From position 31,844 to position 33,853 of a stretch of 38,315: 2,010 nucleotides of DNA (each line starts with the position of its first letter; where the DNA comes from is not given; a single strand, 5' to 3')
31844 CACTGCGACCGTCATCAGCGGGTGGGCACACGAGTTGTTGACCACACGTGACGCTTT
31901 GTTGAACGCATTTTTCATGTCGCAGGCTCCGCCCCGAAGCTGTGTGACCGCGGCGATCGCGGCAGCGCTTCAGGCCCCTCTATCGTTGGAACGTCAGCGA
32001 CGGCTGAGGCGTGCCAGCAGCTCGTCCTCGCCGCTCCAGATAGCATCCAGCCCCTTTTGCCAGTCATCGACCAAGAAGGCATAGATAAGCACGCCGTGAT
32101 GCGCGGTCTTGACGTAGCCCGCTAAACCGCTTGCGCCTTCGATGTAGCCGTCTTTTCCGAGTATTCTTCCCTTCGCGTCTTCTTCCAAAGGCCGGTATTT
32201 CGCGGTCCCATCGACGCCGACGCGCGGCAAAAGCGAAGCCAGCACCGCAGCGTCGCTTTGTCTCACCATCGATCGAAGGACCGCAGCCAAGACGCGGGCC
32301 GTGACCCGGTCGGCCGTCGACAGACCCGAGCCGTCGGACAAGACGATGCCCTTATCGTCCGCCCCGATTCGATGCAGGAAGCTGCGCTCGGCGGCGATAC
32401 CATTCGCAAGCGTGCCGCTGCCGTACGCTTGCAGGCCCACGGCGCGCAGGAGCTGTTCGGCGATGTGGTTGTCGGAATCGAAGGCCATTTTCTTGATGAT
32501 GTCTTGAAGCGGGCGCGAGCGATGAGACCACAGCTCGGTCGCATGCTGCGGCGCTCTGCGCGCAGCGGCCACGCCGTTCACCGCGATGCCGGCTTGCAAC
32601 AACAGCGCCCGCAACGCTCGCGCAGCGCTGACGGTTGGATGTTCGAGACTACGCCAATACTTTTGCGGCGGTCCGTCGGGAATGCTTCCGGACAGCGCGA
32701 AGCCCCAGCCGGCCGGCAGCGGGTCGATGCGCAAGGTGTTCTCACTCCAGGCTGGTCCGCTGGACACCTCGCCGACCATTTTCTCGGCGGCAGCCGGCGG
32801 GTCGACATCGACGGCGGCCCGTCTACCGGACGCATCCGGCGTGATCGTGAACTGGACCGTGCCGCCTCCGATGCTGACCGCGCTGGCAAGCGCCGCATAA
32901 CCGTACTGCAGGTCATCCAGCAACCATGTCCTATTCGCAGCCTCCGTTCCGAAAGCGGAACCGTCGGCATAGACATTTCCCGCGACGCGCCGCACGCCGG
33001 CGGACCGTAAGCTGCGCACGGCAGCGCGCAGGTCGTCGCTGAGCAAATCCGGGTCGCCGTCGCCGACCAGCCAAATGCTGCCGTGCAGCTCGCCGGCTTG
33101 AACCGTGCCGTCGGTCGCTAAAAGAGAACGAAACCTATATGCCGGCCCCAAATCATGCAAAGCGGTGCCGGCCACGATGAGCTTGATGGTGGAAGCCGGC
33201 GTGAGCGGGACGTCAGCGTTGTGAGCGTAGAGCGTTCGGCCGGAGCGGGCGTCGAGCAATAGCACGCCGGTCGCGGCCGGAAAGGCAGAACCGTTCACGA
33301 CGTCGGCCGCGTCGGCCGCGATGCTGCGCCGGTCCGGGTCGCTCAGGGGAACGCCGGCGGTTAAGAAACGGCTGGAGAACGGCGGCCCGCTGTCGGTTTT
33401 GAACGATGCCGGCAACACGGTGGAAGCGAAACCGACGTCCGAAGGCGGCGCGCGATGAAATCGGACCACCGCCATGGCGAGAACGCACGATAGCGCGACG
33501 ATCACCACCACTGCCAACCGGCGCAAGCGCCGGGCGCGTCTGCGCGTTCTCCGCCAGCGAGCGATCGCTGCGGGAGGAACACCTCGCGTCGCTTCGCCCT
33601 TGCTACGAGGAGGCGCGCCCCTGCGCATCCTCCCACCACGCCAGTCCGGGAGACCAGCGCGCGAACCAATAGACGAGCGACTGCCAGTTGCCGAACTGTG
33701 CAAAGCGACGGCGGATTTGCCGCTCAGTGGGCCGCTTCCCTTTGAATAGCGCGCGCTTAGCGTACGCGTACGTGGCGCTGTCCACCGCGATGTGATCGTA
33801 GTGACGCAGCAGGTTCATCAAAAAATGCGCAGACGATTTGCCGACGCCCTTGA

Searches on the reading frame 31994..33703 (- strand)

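Call 12: search_protein_families(library=pfam, proteins=[window:31994-33703:-], max_evalue=0.001)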
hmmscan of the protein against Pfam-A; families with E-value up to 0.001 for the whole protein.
window:31994-33703:- (569 aa): 3 families
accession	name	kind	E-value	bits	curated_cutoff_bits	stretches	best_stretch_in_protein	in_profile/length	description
PF02113.21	Peptidase_S13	-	9.2e-89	298.6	22.8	1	143-547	17-424/444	D-Ala-D-Ala carboxypeptidase 3 (S13) family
PF13354.11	Beta-lactamase2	-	2.9e-06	27.2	22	0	395-542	71-212/214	Beta-lactamase enzyme family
PF00768.25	Peptidase_S11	-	0.00036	20.5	27.6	0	144-177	12-45/239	D-alanyl-D-alanine carboxypeptidase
